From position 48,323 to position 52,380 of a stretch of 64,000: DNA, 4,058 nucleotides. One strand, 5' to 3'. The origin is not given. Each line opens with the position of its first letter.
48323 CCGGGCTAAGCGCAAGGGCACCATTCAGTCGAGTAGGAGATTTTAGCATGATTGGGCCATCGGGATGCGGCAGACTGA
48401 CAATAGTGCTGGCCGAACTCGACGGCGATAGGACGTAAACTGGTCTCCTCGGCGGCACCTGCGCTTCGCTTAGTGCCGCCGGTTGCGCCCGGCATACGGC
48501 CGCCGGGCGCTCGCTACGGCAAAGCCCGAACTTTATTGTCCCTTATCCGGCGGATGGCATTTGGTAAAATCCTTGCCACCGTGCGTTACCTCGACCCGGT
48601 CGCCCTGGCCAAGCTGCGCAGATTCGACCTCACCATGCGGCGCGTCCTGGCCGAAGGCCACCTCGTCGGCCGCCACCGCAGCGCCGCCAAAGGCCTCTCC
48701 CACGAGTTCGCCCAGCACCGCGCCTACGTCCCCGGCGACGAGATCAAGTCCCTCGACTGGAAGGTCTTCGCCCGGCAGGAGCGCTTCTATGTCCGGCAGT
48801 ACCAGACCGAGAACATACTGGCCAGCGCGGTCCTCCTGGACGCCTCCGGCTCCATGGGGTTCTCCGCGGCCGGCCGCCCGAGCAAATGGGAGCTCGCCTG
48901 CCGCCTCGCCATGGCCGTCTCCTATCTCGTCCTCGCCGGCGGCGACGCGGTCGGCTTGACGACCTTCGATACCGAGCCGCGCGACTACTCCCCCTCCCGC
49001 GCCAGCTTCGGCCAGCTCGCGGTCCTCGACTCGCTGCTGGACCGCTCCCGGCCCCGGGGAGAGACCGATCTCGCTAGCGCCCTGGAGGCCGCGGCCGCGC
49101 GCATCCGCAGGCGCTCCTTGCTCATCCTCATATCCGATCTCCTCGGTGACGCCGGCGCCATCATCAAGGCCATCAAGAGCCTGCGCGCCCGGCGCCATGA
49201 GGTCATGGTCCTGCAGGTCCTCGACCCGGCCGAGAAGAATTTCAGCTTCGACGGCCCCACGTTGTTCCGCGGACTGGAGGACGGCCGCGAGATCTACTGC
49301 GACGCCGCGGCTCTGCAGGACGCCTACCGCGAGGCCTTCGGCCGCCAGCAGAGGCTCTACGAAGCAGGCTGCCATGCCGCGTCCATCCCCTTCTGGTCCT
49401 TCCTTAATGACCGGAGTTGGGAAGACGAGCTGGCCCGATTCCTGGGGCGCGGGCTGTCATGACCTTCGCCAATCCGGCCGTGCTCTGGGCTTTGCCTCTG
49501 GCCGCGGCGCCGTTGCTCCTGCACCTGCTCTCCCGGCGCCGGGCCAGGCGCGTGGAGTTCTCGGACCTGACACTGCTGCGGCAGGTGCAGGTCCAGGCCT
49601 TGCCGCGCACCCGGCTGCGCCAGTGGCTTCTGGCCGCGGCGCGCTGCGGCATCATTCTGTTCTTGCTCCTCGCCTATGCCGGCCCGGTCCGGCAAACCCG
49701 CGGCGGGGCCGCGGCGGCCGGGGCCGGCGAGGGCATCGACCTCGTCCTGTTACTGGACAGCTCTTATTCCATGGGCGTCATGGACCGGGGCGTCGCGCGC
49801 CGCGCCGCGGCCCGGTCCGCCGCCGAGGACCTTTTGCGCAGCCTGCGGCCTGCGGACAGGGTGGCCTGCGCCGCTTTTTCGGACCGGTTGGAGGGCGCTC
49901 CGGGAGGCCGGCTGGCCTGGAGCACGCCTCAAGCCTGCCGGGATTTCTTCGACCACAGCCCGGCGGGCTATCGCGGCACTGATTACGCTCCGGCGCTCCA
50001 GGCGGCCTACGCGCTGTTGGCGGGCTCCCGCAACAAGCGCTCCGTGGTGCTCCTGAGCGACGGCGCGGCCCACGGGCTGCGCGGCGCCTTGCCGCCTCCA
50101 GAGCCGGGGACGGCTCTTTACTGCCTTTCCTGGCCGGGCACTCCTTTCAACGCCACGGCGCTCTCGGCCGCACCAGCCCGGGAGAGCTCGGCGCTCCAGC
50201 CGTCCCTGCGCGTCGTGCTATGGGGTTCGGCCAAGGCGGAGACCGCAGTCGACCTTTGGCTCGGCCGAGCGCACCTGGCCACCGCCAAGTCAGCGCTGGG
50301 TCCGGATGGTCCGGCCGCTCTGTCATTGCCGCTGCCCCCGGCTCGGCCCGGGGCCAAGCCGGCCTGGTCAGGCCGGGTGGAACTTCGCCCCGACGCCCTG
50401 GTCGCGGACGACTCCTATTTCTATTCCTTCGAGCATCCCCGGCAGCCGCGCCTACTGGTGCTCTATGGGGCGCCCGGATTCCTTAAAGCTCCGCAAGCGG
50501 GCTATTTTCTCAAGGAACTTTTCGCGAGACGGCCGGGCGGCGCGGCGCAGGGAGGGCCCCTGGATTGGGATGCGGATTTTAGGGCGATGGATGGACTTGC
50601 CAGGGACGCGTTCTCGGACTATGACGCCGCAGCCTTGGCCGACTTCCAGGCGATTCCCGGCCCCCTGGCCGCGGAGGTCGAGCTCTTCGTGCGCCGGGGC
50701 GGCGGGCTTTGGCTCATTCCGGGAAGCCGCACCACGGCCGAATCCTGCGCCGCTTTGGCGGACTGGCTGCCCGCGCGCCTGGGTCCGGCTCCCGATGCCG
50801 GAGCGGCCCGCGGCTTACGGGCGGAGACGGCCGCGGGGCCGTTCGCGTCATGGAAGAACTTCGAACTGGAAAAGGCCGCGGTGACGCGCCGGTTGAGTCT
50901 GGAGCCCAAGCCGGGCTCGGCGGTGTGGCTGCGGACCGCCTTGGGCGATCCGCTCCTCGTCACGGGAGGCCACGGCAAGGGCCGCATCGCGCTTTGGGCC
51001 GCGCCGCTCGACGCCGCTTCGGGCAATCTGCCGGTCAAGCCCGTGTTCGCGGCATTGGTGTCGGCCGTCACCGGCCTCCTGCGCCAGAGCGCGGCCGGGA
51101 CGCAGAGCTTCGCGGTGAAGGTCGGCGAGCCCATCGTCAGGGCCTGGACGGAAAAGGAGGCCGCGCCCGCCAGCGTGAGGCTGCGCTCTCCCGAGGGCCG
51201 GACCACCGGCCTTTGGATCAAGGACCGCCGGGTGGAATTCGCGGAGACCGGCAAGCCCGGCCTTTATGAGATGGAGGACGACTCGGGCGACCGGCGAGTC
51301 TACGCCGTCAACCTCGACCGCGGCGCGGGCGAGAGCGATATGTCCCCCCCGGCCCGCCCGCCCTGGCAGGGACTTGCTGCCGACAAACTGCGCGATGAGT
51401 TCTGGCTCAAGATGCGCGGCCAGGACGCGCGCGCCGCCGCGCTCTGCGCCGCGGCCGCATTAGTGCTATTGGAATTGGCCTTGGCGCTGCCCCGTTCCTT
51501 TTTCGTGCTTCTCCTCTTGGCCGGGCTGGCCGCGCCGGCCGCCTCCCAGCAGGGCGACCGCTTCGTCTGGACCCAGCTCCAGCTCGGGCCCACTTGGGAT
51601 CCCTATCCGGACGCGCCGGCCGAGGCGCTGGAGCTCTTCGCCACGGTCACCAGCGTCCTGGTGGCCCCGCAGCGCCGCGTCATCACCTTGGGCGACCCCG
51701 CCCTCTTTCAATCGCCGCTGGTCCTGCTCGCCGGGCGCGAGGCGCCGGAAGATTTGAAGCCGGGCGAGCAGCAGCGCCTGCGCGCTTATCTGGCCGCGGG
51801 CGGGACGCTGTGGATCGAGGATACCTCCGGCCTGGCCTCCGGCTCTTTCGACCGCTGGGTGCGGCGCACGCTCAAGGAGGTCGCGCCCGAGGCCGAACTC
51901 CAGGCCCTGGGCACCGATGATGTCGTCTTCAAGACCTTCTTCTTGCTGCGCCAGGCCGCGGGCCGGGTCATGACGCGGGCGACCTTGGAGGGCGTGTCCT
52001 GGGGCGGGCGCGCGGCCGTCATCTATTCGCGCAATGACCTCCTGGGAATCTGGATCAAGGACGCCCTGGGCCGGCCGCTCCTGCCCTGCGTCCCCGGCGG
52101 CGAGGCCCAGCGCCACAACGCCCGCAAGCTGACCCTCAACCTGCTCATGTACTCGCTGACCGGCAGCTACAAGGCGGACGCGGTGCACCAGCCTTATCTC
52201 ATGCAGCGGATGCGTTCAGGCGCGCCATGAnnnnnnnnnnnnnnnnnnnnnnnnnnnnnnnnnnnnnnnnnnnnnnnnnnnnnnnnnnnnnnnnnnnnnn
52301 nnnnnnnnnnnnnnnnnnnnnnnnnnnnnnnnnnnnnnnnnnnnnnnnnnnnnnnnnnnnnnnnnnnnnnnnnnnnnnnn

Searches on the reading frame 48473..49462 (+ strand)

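Call 37: search_protein_families(library=pfam, proteins=[window:48473-49462:+], max_evalue=0.001)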
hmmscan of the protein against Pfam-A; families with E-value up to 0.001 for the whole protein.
window:48473-49462:+ (329 aa): 3 families
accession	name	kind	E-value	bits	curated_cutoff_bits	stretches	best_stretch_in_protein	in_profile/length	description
PF01882.25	DUF58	-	3.9e-45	154.1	23.4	1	81-293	1-214/216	Protein of unknown function DUF58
PF13519.12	VWA_2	-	8.6e-10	39.6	27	1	120-222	3-105/107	von Willebrand factor type A domain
PF05762.20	VWA_CoxE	-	0.00049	20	26.4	0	119-253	60-191/222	VWA domain containing CoxE-like protein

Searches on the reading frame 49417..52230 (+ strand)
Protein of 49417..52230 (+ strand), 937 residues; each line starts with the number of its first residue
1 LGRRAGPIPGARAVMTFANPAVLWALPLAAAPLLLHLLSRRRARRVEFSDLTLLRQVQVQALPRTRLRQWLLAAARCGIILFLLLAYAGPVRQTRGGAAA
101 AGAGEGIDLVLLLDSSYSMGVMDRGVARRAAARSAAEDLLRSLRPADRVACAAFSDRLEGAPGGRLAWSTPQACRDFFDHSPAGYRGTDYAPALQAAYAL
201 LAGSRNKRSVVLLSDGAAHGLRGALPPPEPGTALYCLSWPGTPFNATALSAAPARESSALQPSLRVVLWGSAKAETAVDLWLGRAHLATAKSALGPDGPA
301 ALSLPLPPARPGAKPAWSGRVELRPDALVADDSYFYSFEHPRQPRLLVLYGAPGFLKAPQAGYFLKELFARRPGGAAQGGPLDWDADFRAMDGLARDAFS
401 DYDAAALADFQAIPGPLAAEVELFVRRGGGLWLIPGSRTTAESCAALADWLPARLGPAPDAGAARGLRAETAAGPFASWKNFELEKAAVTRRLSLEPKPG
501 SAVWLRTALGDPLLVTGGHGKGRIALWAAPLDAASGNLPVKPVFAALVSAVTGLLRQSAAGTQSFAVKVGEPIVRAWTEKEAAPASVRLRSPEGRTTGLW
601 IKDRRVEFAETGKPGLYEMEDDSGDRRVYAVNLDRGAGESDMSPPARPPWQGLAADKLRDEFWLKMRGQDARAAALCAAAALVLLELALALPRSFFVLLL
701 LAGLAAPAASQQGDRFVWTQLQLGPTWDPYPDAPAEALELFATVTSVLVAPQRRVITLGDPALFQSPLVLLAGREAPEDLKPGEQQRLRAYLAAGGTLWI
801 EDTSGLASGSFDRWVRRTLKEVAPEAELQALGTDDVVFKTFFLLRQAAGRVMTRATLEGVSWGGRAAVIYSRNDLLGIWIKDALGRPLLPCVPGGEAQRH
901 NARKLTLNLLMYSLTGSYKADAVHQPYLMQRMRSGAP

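Call 37: search_protein_families(library=pfam, proteins=[window:49417-52230:+], max_evalue=0.001)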
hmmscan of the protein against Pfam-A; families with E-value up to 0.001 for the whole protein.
window:49417-52230:+ (937 aa): 3 families
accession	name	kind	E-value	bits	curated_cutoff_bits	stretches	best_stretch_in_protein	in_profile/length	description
PF13709.12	DUF4159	-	2.1e-28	99.7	25.9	1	724-914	9-202/202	Domain of unknown function (DUF4159)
PF07584.16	BatA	-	9e-16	58.5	25.9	1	15-90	1-77/77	Aerotolerance regulator N-terminal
PF13519.12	VWA_2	-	2.6e-10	41.3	27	1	109-216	1-106/107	von Willebrand factor type A domain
